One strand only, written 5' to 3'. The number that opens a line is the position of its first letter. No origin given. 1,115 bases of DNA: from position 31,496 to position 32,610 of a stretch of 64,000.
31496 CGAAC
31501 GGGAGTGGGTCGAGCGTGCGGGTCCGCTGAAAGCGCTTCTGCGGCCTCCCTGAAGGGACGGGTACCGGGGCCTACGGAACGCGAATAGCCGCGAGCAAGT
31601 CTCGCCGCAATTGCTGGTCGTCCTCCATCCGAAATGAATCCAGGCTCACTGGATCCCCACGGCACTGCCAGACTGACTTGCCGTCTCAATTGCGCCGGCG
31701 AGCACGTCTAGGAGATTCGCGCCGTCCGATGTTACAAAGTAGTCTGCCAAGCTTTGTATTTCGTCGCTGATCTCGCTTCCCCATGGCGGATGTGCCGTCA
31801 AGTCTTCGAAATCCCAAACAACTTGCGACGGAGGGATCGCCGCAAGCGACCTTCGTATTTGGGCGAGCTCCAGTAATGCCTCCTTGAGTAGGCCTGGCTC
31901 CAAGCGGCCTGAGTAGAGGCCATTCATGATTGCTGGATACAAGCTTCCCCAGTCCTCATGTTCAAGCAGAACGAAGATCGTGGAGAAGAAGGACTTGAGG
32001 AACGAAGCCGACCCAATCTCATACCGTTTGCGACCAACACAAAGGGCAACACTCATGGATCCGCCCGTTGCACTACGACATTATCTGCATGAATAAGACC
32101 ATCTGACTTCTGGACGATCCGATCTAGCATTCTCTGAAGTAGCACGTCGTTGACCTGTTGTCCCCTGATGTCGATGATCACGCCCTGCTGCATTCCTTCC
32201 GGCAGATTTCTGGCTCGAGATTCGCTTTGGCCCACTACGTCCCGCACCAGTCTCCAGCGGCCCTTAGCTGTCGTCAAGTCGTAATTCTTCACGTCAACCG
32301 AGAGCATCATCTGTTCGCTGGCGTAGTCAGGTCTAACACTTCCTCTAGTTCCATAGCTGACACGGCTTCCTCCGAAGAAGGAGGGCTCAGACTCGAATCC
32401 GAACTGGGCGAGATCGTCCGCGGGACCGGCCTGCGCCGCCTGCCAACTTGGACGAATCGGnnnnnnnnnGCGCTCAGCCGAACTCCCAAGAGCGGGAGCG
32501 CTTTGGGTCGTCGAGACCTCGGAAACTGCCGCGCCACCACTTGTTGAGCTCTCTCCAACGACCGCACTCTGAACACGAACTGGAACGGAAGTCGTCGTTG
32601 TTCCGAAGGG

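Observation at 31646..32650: Low-GC (about 50%) RHS C-terminal toxin plus immunity cassette grafted onto a roughly 70% GC RHS body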

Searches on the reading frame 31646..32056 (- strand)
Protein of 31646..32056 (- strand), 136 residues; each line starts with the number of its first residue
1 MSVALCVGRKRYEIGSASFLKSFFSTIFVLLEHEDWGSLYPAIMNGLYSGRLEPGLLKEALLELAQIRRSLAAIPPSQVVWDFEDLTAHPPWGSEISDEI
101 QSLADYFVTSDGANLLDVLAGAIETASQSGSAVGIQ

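Call 6: search_protein_families(library=pfam, proteins=[window:31649-32056:-], max_evalue=1)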
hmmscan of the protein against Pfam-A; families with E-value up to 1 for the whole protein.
seq(136 aa): 1 family
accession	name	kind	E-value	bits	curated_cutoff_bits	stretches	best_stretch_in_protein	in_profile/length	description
PF15601.11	Imm70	-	1.9e-42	144.5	26.7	1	9-134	5-130/131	Immunity protein 70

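Call 9: search_protein_families(library=ncbifam, proteins=[window:31649-32056:-], max_evalue=1)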
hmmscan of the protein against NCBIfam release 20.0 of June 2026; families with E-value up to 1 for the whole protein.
seq(136 aa): 0 families

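Call 44: search_protein_families(library=pfam, alignment_id=A4, max_evalue=0.001)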
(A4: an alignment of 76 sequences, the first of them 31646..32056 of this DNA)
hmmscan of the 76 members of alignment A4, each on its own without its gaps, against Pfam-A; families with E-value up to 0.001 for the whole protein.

A. member 1, window:31646-32056:- (136 aa): 1 family
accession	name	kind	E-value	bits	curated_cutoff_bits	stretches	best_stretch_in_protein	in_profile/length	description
PF15601.11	Imm70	-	1.9e-42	144.5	26.7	1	9-134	5-130/131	Immunity protein 70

B. families by the number of members that match (of 76 scanned): 4 families
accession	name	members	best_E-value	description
PF15601.11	Imm70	44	4.6e-60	Immunity protein 70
PF14137.11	DUF4304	1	5.6e-07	Domain of unknown function (DUF4304)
PF07719.23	TPR_2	1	0.00039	Tetratricopeptide repeat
PF20362.3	DUF6657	1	0.00067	Family of unknown function (DUF6657)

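Call 49: find_encoding_contigs(protein=window:31646-32056:-, flank=3000, max_places=6)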
Protein window:31646-32056:- (136 aa): 1 contig read that carries it; 1 place shown.
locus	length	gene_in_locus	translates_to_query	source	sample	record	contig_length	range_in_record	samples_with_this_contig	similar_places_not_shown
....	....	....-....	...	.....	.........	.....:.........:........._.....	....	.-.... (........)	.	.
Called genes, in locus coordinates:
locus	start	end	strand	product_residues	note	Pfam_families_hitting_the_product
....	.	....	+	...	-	?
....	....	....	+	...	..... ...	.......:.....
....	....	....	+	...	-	?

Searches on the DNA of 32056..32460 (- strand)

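Call 84: search_dna_similar(query=L086:2300-3400:+, collection=ecoli_genomes, mode=near, max_rows=8)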
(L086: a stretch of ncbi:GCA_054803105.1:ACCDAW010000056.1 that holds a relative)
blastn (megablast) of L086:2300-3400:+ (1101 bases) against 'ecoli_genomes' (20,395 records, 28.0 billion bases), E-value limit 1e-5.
Records with a match: 51; places in all: 52; records where one place covers at least 80% of the query: 38.
Genomes with a match: 51 of 5426; with a place that covers at least 80% of the query: 38. Places per genome that has any: lowest 1, median 1, highest 2. On chromosomes: 50 places; on plasmids: 2.
Best place of each record, by identity: >=99% 41; 95-99% 8; 90-95% 1; 80-90% 1.
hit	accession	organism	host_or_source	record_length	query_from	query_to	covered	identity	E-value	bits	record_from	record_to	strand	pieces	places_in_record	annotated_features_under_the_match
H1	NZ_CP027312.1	Escherichia coli strain 2013C-3181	Homo sapiens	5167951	1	1101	100%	99.9%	0e+0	2028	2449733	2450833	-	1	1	hypothetical protein (x2) | VENN motif pre-toxin domain-containing protein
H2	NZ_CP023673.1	Escherichia coli strain SMN013SH2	cattle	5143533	1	1101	100%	99.9%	0e+0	2028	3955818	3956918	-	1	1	hypothetical protein (x2) | VENN motif pre-toxin domain-containing protein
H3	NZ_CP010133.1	Escherichia coli strain C11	cow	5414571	1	1101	100%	99.9%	0e+0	2028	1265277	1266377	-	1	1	hypothetical protein (x2) | VENN motif pre-toxin domain-containing protein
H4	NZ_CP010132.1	Escherichia coli strain C10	cow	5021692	1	1101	100%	99.9%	0e+0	2028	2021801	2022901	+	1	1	hypothetical protein (x2) | VENN motif pre-toxin domain-containing protein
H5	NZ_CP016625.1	Escherichia coli O157:H7 strain FRIK944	Bos taurus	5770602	1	1101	100%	99.9%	0e+0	2028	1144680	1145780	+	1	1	hypothetical protein (x2) | VENN motif pre-toxin domain-containing protein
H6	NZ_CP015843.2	Escherichia coli O157:H7 strain FRIK2455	Bos taurus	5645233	1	1101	100%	99.9%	0e+0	2028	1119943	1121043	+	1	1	hypothetical protein (x2) | VENN motif pre-toxin domain-containing protein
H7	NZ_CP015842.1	Escherichia coli O157:H7 strain FRIK2533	water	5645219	1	1101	100%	99.9%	0e+0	2028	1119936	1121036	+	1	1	hypothetical protein (x2) | VENN motif pre-toxin domain-containing protein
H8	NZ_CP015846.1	Escherichia coli O157:H7 strain FRIK2069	Bos taurus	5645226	1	1101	100%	99.9%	0e+0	2028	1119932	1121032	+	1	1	hypothetical protein (x2) | VENN motif pre-toxin domain-containing protein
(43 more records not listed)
